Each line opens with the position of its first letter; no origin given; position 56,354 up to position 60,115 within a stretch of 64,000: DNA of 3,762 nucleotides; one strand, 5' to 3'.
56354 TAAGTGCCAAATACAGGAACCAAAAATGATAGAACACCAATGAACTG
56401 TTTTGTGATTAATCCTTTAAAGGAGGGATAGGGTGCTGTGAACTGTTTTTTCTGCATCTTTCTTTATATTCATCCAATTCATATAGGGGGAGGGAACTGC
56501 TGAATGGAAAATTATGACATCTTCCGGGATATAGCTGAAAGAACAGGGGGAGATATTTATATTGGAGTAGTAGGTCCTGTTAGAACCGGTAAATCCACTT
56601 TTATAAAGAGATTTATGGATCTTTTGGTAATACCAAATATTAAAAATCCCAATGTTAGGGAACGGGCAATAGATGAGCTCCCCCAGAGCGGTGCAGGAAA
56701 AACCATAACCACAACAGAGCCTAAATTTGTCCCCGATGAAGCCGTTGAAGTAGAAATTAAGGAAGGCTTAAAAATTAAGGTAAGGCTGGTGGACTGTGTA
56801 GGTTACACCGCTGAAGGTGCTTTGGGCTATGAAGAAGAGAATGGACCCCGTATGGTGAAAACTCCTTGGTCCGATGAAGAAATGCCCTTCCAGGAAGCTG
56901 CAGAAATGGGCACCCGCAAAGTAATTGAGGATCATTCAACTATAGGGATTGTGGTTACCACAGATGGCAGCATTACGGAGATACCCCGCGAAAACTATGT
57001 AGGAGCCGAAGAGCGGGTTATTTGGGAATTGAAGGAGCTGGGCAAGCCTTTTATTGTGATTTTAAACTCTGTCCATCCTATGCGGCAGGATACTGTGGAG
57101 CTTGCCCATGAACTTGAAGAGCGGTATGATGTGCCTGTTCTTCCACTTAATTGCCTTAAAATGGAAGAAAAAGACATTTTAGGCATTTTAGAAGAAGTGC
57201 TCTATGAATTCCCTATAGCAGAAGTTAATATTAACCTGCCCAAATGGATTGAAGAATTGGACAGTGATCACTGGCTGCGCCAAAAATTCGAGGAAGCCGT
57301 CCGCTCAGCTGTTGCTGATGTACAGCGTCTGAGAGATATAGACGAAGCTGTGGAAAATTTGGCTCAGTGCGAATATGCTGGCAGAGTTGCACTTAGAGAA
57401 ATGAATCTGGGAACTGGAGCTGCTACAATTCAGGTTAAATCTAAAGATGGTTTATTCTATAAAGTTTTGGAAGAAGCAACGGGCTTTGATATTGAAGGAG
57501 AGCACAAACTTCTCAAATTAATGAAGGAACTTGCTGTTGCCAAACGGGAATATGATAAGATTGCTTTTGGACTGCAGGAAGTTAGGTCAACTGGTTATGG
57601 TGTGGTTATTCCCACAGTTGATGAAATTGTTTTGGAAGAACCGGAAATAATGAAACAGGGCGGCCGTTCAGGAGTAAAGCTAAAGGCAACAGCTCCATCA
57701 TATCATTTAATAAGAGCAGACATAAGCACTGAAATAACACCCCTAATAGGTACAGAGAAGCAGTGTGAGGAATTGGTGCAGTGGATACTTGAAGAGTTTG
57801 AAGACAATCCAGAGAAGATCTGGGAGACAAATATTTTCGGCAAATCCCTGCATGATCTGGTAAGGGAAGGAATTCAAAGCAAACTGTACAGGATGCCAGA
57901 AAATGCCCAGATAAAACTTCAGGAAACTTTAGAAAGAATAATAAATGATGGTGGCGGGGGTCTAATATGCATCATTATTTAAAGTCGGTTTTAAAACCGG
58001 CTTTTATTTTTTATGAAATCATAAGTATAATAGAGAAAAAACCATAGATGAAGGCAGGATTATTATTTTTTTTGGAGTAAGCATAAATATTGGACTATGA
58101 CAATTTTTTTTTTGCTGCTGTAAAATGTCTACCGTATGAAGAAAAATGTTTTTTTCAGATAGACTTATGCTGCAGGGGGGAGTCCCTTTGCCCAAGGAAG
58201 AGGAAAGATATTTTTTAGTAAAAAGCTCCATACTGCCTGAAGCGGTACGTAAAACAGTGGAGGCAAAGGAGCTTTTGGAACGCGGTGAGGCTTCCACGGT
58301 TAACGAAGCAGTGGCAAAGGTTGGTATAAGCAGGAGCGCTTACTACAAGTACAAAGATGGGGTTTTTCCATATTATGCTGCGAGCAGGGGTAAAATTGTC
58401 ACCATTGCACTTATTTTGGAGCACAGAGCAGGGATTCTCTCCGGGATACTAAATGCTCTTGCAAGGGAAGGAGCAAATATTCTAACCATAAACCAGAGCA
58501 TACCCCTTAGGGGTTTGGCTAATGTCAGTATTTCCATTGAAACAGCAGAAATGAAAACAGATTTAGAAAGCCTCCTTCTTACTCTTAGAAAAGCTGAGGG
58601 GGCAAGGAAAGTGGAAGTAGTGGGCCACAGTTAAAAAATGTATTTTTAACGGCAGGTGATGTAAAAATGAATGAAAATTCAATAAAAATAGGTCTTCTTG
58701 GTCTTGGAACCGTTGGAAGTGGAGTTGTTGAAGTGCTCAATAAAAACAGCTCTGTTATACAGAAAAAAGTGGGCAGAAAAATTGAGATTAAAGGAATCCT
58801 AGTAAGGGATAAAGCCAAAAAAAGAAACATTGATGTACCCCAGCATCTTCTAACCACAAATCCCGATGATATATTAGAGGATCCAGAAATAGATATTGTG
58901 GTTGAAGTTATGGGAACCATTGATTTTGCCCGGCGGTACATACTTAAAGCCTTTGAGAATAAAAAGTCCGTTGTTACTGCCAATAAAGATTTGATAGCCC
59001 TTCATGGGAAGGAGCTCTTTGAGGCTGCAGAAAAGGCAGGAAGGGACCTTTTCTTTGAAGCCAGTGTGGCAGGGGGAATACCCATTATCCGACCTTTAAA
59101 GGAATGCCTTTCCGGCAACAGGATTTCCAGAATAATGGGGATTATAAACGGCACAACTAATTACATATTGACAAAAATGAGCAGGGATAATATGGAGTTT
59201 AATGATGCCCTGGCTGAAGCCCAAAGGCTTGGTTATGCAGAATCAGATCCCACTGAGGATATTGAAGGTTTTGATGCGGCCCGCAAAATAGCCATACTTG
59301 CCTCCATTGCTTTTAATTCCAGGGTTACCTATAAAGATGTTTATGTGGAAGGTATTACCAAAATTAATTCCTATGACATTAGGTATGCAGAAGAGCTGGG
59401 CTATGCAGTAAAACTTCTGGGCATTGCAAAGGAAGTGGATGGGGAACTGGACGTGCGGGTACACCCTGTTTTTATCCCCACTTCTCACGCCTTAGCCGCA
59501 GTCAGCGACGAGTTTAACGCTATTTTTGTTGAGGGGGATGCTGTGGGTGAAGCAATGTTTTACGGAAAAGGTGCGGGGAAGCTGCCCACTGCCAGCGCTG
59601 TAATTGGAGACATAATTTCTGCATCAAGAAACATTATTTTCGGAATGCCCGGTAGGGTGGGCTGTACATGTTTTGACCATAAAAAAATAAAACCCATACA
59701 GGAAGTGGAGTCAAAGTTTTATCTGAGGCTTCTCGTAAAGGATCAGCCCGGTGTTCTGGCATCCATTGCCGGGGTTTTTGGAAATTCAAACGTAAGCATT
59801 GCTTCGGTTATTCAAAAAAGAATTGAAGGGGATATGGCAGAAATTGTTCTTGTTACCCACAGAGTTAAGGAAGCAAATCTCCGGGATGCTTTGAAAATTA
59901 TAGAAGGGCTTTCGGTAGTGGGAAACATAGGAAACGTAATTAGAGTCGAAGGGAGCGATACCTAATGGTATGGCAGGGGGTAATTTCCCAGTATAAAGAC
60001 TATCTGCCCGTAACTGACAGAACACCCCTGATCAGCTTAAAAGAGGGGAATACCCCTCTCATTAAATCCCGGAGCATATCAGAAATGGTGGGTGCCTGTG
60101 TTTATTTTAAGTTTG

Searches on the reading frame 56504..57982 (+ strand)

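Call 80: search_protein_families(library=pfam, proteins=[window:56504-57982:+], max_evalue=0.00001)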
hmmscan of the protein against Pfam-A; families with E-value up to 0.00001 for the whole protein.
window:56504-57982:+ (492 aa): 3 families
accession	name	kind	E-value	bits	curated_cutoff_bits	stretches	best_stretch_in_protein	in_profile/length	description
PF09547.16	SpoIVA_ATPase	-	8.5e-121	402.2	26.6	1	1-237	1-237/237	Stage IV sporulation protein A, ATPase domain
PF20438.3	SpoIVA_middle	-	4.7e-71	239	25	1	238-416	1-179/179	Stage IV sporulation protein A, middle domain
PF20439.3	SpoIVA_C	-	3.2e-37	127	25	1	417-492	1-76/76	Sporulation stage IV protein A, C-terminal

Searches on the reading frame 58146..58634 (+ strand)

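Call 80: search_protein_families(library=pfam, proteins=[window:58146-58634:+], max_evalue=0.00001)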
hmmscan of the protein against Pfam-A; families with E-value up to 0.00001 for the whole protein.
window:58146-58634:+ (162 aa): 1 family
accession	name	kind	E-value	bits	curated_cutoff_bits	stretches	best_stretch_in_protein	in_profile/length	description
PF01842.31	ACT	-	1e-06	28.8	27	1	86-135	2-53/66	ACT domain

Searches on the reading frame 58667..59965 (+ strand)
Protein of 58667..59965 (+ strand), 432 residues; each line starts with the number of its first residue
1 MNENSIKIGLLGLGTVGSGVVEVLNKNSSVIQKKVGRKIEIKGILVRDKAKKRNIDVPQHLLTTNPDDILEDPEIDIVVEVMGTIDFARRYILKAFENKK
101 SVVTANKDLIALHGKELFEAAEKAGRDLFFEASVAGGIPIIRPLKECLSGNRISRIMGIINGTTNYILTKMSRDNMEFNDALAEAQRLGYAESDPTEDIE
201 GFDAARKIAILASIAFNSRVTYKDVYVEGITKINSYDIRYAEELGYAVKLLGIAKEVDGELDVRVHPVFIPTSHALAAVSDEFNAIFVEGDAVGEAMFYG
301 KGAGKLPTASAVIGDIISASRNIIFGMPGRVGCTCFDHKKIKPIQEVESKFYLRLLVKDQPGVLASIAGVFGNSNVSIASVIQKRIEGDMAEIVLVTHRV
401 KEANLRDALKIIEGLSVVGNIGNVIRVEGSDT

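Call 80: search_protein_families(library=pfam, proteins=[window:58667-59965:+], max_evalue=0.00001)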
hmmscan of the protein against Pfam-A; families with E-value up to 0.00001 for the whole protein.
window:58667-59965:+ (432 aa): 4 families
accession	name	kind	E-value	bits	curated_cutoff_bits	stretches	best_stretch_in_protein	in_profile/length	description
PF00742.24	Homoserine_dh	-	9.2e-71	237.7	22.9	1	139-317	1-173/173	Homoserine dehydrogenase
PF03447.22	NAD_binding_3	-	5e-23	82.5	24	1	12-131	1-116/116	Homoserine dehydrogenase, NAD binding domain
PF01842.31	ACT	-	2.6e-12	46.7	27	1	352-415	2-64/66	ACT domain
PF22629.2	ACT_AHAS_ss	-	7.6e-07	29.7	27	1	353-413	1-60/67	AHAS small subunit-like ACT domain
